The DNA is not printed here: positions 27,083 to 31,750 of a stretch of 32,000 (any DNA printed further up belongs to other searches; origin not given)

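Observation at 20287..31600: Three tandem paralogous giant envelope modules (1082 aa plus a 2687-aa two-module fusion) from no family I can name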

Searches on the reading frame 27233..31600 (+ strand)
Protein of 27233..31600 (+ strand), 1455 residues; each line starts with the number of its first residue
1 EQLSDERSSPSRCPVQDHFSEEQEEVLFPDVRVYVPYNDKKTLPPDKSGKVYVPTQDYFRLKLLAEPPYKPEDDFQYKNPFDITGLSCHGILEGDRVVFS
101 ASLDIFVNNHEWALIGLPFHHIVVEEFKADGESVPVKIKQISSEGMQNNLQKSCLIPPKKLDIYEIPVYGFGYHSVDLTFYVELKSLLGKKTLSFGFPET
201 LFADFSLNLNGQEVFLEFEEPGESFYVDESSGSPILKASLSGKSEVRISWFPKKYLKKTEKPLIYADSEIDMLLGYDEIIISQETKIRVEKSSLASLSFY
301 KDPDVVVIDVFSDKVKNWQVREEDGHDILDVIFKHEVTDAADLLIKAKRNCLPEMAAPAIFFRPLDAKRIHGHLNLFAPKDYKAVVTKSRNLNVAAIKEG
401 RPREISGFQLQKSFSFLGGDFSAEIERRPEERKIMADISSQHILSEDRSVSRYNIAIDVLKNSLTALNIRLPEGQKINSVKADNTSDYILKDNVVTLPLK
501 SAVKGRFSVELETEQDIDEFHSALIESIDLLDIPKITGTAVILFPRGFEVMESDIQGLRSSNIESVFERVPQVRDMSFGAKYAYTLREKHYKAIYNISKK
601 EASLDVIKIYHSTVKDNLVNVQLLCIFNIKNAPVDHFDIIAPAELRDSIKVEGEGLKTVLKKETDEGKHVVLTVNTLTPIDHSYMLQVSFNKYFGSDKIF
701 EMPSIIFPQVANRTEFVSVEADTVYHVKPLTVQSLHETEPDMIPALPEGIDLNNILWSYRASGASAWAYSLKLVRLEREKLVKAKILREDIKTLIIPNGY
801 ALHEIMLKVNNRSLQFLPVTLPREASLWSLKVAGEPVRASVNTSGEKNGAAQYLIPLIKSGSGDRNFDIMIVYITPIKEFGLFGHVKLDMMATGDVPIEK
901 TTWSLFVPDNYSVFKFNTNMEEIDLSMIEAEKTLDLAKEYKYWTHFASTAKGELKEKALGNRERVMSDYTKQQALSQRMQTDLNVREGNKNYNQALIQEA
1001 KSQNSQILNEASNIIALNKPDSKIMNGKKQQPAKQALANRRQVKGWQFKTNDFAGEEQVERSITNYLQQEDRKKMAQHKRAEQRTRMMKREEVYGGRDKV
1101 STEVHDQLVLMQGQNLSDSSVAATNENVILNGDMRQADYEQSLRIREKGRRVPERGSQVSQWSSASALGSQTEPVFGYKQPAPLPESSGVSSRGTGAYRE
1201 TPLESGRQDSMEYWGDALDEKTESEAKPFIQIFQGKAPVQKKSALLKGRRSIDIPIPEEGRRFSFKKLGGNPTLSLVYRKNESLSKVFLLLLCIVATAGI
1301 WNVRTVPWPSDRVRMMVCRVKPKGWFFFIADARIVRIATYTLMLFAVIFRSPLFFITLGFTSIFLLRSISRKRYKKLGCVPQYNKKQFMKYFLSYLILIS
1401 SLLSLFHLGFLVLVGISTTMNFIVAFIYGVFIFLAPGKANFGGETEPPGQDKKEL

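Call 6: search_protein_families(library=pfam, proteins=[window:27233-31600:+], max_evalue=1)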
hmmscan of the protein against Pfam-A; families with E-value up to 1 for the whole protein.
window:27233-31600:+ (1455 aa): 2 families
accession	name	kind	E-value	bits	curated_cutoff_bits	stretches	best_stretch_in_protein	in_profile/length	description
PF11944.13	DUF3461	-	0.053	14.1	27.4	0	313-346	14-44/125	Protein of unknown function (DUF3461)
PF15048.11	OSTbeta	-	0.17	12.4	27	0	752-771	19-38/122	Organic solute transporter subunit beta protein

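Call 7: search_protein_families(library=ncbifam, proteins=[window:27233-31600:+], max_evalue=1)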
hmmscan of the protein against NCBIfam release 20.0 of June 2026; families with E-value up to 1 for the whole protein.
window:27233-31600:+ (1455 aa): 0 families

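Call 80: search_protein_families(library=padloc, proteins=[window:27233-31600:+], max_evalue=0.01)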
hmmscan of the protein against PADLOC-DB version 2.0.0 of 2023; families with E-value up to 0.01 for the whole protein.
window:27233-31600:+ (1455 aa): 0 families
